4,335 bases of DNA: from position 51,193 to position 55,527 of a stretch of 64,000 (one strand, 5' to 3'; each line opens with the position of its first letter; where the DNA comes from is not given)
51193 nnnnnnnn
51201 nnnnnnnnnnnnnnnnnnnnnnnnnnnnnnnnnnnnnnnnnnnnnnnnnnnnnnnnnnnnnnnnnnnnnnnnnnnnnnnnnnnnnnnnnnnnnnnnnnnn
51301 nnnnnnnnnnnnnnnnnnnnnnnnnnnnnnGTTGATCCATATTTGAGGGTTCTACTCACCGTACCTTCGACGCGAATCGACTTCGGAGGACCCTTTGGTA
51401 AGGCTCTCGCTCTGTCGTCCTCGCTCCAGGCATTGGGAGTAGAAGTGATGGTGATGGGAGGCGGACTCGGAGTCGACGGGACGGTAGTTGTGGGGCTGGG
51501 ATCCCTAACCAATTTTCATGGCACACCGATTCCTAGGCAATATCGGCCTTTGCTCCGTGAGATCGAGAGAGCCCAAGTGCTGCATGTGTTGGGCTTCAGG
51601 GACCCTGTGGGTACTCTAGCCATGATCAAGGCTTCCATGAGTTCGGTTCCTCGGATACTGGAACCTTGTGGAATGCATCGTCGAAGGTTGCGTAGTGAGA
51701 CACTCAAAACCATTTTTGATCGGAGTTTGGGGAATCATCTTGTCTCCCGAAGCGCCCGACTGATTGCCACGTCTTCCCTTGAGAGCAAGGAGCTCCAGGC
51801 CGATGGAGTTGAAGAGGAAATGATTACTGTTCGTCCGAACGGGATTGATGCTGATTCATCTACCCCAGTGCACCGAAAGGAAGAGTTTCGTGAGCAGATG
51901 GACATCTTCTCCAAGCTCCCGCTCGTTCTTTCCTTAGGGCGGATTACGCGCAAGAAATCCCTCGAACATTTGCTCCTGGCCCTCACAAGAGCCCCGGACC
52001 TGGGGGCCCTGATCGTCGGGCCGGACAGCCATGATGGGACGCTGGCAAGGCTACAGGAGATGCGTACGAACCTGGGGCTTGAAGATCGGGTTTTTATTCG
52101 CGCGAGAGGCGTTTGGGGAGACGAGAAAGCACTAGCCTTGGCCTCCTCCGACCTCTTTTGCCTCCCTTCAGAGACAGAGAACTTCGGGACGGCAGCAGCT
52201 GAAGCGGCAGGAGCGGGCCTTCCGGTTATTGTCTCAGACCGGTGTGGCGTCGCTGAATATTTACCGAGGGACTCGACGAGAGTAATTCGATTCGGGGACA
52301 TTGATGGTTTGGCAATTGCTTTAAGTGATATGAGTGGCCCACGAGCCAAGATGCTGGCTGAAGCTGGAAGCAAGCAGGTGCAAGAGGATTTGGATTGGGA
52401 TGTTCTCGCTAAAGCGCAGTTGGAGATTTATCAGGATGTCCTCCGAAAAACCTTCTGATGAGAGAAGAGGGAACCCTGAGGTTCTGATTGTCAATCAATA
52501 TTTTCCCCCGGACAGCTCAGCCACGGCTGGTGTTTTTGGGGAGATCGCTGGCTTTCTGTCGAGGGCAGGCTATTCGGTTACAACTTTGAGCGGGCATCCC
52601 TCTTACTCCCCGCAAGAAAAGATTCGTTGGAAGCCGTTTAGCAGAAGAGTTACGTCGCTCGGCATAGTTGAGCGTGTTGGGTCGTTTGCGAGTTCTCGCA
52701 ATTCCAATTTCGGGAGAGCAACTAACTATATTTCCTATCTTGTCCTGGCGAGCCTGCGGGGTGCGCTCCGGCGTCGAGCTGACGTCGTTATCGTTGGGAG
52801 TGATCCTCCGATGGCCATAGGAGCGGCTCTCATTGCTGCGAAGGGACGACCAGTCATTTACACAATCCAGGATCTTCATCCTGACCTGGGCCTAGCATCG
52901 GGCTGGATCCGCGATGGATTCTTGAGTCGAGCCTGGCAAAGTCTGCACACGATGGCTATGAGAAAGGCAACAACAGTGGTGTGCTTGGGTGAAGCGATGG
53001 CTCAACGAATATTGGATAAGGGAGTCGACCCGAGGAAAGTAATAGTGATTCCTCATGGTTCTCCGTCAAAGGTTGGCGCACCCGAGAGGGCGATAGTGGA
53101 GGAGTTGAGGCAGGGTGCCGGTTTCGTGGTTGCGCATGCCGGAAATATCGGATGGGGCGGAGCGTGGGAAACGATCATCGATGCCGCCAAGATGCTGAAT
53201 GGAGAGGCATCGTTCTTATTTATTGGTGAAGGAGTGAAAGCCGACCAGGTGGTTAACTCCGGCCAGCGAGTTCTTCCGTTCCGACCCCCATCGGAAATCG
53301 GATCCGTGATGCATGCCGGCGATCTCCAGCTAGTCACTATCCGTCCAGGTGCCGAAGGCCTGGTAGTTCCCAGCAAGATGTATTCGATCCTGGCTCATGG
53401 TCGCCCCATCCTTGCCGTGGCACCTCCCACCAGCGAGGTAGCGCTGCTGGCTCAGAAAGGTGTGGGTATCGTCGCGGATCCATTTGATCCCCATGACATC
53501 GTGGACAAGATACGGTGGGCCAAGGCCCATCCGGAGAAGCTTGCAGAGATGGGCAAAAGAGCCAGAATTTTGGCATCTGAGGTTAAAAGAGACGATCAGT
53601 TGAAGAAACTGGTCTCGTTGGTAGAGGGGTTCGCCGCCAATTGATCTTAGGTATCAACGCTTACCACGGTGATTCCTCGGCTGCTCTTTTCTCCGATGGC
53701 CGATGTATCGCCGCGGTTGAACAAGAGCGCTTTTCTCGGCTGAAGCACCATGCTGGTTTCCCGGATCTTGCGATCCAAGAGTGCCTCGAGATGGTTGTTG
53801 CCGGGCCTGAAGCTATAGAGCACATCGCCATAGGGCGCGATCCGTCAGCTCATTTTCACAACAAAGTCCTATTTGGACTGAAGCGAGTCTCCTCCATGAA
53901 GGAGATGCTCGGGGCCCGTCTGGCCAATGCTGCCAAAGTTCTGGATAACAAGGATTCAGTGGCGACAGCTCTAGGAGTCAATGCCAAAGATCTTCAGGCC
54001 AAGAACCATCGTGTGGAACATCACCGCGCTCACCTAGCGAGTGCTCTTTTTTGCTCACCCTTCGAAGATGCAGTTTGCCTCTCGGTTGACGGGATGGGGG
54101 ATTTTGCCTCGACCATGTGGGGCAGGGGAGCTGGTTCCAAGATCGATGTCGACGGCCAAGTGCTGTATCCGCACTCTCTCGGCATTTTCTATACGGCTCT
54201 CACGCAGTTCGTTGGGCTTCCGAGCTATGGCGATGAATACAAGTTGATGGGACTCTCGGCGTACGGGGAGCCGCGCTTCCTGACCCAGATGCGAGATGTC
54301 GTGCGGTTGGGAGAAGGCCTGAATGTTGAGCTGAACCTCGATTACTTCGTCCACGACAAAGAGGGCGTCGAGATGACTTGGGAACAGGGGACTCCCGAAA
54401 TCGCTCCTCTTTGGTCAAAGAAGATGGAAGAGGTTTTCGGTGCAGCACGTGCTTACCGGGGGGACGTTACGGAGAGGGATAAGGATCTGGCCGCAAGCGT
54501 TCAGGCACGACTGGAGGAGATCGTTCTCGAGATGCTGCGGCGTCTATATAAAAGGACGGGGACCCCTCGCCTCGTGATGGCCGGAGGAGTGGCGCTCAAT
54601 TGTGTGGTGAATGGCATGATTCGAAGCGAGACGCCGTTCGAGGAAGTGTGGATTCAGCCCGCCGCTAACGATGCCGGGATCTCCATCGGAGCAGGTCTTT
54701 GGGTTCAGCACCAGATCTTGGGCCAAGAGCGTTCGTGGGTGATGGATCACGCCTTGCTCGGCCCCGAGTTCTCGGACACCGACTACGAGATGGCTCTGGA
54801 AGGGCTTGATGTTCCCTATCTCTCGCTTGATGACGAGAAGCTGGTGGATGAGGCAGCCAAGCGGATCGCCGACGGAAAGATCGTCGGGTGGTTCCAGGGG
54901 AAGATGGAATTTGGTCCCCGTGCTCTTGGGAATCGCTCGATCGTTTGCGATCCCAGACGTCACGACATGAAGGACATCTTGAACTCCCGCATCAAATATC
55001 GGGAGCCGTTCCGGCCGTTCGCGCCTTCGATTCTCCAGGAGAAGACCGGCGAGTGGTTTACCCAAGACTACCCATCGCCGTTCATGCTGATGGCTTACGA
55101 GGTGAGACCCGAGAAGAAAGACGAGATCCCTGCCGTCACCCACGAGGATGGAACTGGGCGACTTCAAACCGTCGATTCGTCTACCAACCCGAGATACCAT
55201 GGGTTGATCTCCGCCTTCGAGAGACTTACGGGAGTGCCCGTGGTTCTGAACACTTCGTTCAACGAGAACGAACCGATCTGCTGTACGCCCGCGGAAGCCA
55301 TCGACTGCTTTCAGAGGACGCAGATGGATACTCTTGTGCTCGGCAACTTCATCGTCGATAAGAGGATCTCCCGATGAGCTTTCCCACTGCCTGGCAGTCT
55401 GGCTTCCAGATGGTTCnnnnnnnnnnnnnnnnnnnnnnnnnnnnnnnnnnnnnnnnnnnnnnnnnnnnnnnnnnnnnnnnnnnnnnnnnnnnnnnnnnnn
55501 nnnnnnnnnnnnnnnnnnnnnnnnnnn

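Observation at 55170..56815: Duplicated, still in-frame 3' fragment of the carbamoyltransferase gene marks the right boundary of the island (recombination scar)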

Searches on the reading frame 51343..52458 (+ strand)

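Call 9: search_protein_families(library=pfam, proteins=[window:51343-52458:+])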
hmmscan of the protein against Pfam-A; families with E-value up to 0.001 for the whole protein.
window:51343-52458:+ (371 aa): 5 families
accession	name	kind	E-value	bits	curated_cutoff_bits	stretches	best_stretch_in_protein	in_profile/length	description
PF00534.26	Glycos_transf_1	-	2.6e-22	79.6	26.4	1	179-321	2-146/172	Glycosyl transferases group 1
PF13692.12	Glyco_trans_1_4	-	8.7e-16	58.9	27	1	193-329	2-138/142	Glycosyl transferases group 1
PF20706.3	GT4-conflict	-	2.3e-12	47.1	26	1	193-310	198-323/385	Family 4 Glycosyltransferase in conflict systems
PF13579.12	Glyco_trans_4_4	-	2.4e-08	34.9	29.7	1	22-167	8-158/158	Glycosyl transferase 4-like domain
PF13439.12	Glyco_transf_4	-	5.5e-07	30.2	28.5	1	23-171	10-169/170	Glycosyltransferase Family 4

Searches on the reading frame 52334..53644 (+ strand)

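Call 9: search_protein_families(library=pfam, proteins=[window:52334-53644:+])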
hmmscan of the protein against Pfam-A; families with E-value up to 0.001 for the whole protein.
window:52334-53644:+ (436 aa): 3 families
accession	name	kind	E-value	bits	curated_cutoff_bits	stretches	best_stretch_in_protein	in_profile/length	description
PF13579.12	Glyco_trans_4_4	-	4.8e-18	66.4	29.7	1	69-242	8-158/158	Glycosyl transferase 4-like domain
PF13439.12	Glyco_transf_4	-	2.1e-13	51.1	28.5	1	70-242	10-165/170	Glycosyltransferase Family 4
PF00534.26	Glycos_transf_1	-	0.00041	20.4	26.4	0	279-411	31-170/172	Glycosyl transferases group 1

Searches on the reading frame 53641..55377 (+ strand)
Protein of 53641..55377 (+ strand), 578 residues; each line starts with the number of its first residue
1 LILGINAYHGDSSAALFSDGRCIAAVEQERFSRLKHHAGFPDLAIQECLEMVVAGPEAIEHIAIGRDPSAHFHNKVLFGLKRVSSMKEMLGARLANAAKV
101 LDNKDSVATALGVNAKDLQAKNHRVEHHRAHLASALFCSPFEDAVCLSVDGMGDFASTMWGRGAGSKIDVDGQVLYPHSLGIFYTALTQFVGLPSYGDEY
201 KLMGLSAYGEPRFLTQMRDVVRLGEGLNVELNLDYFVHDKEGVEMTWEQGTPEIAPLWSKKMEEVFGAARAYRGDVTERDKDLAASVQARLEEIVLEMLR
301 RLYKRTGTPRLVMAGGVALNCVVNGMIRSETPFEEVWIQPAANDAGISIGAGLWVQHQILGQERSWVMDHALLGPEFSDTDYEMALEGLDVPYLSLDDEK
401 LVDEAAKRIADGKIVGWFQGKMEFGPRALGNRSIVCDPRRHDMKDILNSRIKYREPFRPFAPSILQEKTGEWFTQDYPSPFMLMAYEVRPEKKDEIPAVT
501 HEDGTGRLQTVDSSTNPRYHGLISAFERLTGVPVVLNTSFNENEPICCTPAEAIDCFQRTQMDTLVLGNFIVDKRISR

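Call 9: search_protein_families(library=pfam, proteins=[window:53641-55377:+])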
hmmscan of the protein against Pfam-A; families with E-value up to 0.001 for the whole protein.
window:53641-55377:+ (578 aa): 4 families
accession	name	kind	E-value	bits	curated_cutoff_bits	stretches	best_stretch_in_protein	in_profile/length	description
PF16861.10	Carbam_trans_C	-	8e-74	247.3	27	1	406-574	1-170/170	Carbamoyltransferase C-terminus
PF02543.21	Carbam_trans_N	-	8e-57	193.7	24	1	2-352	2-345/346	Carbamoyltransferase N-terminus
PF22521.2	HypF_C_2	-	2.6e-05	24.6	27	1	277-350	163-240/241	Carbamoyltransferase, Kae1-like Domain, second subdomain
PF00814.31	TsaD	-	0.00023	21.4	24.8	0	115-329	77-239/264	tRNA N6-adenosine threonylcarbamoyltransferase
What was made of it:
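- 53641..55377 (+): Intact O-carbamoyltransferase gene (CT, 578 aa), NodU/CmcH/TobZ type. Pfam Carbam_trans_N 8e-57 and Carbam_trans_C 8e-74 (call 9).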

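Call 11: find_encoding_contigs(protein=window:53641-55377:+, flank=10000, max_places=10)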
Protein window:53641-55377:+ (578 aa): no gene with exactly this product is on record in the collection.

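Call 13: find_homologous_proteins(query=window:53641-55377:+, max_evalue=1e-50)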
Query window:53641-55377:+ (578 aa): 8000 proteins with E <= 1e-50 among 8000 candidates; the best 120 are listed.
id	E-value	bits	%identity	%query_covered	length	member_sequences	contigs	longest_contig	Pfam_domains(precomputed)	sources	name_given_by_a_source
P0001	0.0e+0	1263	94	100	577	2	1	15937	PF02543.22,PF16861.11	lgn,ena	-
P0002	0.0e+0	1167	86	100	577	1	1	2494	PF02543.22,PF22521.3,PF16861.11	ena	-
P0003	0.0e+0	1120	83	99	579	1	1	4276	PF02543.22,PF22521.3,PF16861.11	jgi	jgi:carbamoyltransferase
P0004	0.0e+0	1086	79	99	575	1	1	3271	PF02543.22,PF16861.11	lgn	-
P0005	2.0e-282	956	71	100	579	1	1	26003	PF02543.22,PF16861.11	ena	-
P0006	1.6e-280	950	71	99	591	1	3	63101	PF02543.22,PF16861.11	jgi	jgi:carbamoyltransferase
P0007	2.7e-277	939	70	99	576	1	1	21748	PF02543.22,PF16861.11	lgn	-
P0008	9.1e-274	927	69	99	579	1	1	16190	PF02543.22,PF16861.11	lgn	-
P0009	2.5e-271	919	68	99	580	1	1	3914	PF02543.22,PF16861.11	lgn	-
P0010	3.7e-266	902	67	99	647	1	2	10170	PF02543.22,PF00814.32,PF16861.11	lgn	-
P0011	4.8e-263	892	67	99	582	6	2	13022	PF02543.22,PF16861.11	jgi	jgi:carbamoyltransferase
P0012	4.9e-261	885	67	99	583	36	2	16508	PF02543.22,PF16861.11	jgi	jgi:carbamoyltransferase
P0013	7.3e-260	881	65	99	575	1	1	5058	PF02543.22,PF16861.11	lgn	-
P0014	1.1e-258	878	64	99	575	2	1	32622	PF02543.22,PF16861.11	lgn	-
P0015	3.5e-258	876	64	99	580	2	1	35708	PF02543.22,PF16861.11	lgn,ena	-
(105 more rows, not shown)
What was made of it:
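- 53641..55377 (+): 94% identical to P0001 of relative L003 (call 13).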

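Call 15: find_encoding_contigs(protein=P0001, flank=10000, max_places=6)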
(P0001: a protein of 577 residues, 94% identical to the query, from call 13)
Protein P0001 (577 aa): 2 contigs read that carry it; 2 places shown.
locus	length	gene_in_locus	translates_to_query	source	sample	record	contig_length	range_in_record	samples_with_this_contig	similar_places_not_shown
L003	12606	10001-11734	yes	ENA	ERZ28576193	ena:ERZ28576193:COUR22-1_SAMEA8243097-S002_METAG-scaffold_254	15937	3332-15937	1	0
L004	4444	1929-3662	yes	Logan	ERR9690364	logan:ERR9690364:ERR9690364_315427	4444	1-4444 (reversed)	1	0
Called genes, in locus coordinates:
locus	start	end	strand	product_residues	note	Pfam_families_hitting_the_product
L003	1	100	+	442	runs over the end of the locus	PF00005:ABC_tran, PF13304:AAA_21 (faint), PF14524:Wzt_C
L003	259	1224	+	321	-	PF00535:Glycos_transf_2, PF13641:Glyco_tranf_2_3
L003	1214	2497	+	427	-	PF13439:Glyco_transf_4, PF13692:Glyco_trans_1_4, PF13524:Glyco_trans_1_2 (faint)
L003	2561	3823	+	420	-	PF13439:Glyco_transf_4 (weak), PF13579:Glyco_trans_4_4 (faint), PF20706:GT4-conflict, PF00534:Glycos_transf_1, PF13692:Glyco_trans_1_4, PF13524:Glyco_trans_1_2 (weak)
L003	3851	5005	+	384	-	PF13439:Glyco_transf_4, PF13579:Glyco_trans_4_4, PF00534:Glycos_transf_1, PF13692:Glyco_trans_1_4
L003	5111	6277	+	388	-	PF13439:Glyco_transf_4, PF13579:Glyco_trans_4_4, PF20706:GT4-conflict, PF00534:Glycos_transf_1, PF13692:Glyco_trans_1_4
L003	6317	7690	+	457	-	PF04932:Wzy_C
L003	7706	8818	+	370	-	PF13439:Glyco_transf_4, PF13579:Glyco_trans_4_4, PF20706:GT4-conflict, PF00534:Glycos_transf_1, PF13692:Glyco_trans_1_4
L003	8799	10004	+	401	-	PF13439:Glyco_transf_4, PF13579:Glyco_trans_4_4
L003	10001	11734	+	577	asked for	PF02543:Carbam_trans_N, PF16861:Carbam_trans_C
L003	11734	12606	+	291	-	?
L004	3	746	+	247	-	?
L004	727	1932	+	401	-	PF13439:Glyco_transf_4, PF13579:Glyco_trans_4_4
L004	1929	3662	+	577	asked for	PF02543:Carbam_trans_N, PF16861:Carbam_trans_C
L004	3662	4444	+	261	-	?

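Call 22: find_encoding_contigs(protein=P0002, flank=10000, max_places=4)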
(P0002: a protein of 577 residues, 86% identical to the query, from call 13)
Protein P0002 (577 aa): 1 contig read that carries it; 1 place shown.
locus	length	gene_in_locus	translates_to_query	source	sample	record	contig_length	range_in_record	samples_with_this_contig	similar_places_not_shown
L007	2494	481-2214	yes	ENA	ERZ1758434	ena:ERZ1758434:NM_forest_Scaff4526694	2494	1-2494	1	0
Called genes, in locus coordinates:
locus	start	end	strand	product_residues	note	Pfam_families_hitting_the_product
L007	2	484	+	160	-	?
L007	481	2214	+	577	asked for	PF02543:Carbam_trans_N, PF22521:HypF_C_2 (weak), PF16861:Carbam_trans_C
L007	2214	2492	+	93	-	?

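Call 23: find_encoding_contigs(protein=P0003, flank=10000, max_places=4)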
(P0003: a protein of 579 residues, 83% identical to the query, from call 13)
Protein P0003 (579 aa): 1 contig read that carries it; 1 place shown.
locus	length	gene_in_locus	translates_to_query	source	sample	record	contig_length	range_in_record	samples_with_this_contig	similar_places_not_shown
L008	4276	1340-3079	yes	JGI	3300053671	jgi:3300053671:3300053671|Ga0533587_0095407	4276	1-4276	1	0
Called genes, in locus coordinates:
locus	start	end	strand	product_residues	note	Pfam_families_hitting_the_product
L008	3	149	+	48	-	?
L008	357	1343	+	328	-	PF13439:Glyco_transf_4, PF13579:Glyco_trans_4_4, PF13692:Glyco_trans_1_4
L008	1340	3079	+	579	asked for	PF02543:Carbam_trans_N, PF22521:HypF_C_2 (weak), PF16861:Carbam_trans_C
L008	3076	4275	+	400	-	?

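Call 51: search_protein_families(library=ncbifam, proteins=[window:53641-55377:+], max_evalue=0.01)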
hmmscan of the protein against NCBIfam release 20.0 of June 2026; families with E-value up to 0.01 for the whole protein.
window:53641-55377:+ (578 aa): 4 families
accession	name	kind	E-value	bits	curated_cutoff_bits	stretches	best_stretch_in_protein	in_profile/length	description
NF041651.1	nodul_NodU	equivalog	1e-50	173.1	1000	1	277-543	267-525/556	nodulation protein NodU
TIGR00143.1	hypF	equivalog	1.1e-08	33.7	466.1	1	115-161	462-511/741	carbamoyltransferase HypF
TIGR03723.1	T6A_TsaD_YgjD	equivalog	3.3e-05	23.2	296.1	1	278-329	230-281/314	tRNA (adenosine(37)-N6)-threonylcarbamoyltransferase complex transferase subunit TsaD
TIGR00329.1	gcp_kae1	subfamily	0.0021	17.4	207.8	1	277-330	228-281/305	tRNA (adenosine(37)-N6)-threonylcarbamoyltransferase complex transferase subunit TsaD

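Call 52: search_solved_structures(query=window:53641-55377:+, max_evalue=0.00001)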
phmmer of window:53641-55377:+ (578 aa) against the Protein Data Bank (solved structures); distinct sequences matched with E-value up to 0.00001: 12.
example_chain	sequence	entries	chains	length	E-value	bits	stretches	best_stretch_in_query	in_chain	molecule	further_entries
7xb6_A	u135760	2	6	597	1.1e-89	304.7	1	11-575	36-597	Carbamoyltransferase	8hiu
9s2t_A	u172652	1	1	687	1.4e-82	281.2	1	7-575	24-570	Decarbamoylnovobiocin carbamoyltransferase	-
3vex_A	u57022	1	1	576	1.1e-78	268.4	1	2-575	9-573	O-carbamoyltransferase TobZ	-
7vyj_A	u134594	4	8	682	1.6e-78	267.8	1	8-572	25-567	GdmN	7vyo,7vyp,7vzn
7vx0_A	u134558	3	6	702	1.7e-78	267.7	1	8-572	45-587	GdmN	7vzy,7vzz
7vzu_A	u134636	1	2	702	1.9e-78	267.5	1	8-572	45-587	GdmN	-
3ver_A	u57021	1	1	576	2.2e-78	267.4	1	2-575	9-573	O-carbamoyltransferase TobZ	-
3vf4_A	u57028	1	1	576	5.8e-78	266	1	2-575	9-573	O-carbamoyltransferase TobZ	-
3vf2_A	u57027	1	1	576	7.7e-78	265.6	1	2-575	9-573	O-carbamoyltransferase TobZ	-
7vzq_A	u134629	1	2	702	8.5e-78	265.4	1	9-572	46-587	GdmN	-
3ven_A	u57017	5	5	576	1.4e-77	264.7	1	2-575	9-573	O-carbamoyltransferase TobZ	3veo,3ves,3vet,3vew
3vez_A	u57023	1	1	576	1.5e-77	264.6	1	2-575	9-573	O-carbamoyltransferase TobZ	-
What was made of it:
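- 53641..55377 (+): Aligns over its full length with solved TobZ, NovN and GdmN structures (call 52).
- On NodU/CmcH/TobZ O-carbamoyltransferases (the intact gene): TobZ residues 9-573 align with query residues 2-575, E = 1e-78 (call 52).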
